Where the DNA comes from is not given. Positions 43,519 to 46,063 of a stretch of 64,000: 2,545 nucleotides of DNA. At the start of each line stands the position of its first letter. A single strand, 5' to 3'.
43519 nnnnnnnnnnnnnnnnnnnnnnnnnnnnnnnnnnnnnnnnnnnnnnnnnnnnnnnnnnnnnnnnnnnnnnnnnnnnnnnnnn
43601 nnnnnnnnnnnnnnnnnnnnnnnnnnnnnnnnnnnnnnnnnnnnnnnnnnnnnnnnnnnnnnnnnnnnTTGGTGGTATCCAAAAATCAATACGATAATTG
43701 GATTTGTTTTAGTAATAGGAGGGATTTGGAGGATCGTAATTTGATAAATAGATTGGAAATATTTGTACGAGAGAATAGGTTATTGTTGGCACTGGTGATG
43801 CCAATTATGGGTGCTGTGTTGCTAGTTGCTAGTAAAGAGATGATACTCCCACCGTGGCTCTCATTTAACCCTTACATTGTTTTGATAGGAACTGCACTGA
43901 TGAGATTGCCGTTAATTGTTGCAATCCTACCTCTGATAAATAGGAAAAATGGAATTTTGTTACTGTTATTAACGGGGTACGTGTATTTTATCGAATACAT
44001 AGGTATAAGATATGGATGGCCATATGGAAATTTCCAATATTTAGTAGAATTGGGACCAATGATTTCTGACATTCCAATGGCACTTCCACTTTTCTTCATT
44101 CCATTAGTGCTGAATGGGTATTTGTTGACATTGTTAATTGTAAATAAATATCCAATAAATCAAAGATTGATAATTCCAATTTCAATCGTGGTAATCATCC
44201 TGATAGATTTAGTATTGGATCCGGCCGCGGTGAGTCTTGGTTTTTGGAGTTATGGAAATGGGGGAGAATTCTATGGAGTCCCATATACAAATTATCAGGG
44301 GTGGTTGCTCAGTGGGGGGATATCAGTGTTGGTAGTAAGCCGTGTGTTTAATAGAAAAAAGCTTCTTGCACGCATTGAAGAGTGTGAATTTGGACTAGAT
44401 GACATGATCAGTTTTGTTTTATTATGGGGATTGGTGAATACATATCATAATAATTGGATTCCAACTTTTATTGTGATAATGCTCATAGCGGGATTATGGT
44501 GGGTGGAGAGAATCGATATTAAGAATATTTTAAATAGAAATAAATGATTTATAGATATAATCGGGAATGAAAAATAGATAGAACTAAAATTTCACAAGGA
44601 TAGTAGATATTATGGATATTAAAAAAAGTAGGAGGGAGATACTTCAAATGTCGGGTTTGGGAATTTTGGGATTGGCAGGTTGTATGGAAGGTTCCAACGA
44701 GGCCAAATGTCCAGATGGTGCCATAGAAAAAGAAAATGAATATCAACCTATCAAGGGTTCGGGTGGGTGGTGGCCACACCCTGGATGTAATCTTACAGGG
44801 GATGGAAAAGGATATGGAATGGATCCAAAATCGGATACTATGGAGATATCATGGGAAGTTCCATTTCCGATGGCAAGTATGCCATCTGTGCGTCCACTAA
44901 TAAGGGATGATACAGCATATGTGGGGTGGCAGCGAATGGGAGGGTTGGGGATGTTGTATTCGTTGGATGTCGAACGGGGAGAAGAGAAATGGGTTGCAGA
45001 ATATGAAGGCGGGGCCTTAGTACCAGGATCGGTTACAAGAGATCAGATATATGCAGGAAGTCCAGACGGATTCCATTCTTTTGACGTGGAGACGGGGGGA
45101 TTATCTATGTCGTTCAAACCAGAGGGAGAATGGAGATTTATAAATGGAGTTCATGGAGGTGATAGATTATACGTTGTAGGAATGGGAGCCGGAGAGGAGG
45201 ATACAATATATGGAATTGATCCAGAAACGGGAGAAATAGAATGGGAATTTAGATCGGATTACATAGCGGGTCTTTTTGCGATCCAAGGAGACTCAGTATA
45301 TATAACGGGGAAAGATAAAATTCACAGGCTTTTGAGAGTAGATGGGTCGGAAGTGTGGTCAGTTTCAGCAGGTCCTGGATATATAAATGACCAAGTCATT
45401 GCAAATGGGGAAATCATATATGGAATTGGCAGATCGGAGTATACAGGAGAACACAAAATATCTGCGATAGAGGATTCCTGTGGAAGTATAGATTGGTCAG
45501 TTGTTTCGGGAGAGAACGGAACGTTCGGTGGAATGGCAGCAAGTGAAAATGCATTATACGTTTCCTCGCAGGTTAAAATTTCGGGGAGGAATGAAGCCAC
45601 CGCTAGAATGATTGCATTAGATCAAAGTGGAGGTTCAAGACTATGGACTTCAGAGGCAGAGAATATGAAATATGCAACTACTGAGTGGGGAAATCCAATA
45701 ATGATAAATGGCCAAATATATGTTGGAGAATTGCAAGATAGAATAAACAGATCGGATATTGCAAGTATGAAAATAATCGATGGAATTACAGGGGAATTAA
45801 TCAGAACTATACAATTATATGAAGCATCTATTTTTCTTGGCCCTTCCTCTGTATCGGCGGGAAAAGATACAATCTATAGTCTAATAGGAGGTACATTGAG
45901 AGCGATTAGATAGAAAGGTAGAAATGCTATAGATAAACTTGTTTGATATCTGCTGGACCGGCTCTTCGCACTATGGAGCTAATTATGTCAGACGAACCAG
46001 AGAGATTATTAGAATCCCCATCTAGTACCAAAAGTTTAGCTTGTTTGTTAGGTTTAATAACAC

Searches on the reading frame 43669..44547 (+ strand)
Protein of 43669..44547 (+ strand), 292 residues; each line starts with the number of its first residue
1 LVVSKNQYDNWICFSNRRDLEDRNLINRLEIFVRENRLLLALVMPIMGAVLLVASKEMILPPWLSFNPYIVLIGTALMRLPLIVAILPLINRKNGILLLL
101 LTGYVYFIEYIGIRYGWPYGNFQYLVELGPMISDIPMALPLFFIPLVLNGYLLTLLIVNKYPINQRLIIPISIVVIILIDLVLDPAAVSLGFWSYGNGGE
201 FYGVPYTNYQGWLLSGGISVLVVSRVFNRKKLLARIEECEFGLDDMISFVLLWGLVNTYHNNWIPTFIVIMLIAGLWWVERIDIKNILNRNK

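Call 47: search_protein_families(library=pfam, proteins=[window:43669-44547:+], max_evalue=0.0001)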
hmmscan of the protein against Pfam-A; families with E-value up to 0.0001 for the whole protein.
window:43669-44547:+ (292 aa): 1 family
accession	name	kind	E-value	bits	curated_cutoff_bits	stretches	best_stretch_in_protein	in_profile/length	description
PF04240.17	Caroten_synth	-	7.4e-55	186.5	25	1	66-274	1-207/209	Carotenoid biosynthesis protein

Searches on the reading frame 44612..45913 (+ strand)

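Call 47: search_protein_families(library=pfam, proteins=[window:44612-45913:+], max_evalue=0.0001)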
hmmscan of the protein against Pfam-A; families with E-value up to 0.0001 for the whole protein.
window:44612-45913:+ (433 aa): 2 families
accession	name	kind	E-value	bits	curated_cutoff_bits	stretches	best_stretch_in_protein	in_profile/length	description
PF13360.13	PQQ_2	-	3e-15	57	27.6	1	196-385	2-188/233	Outer membrane protein assembly factor BamB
PF13570.13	Beta-prop_ACSF4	-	7.2e-05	22.8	133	0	113-372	71-318/329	Beta-alanine-activating enzyme, beta-propeller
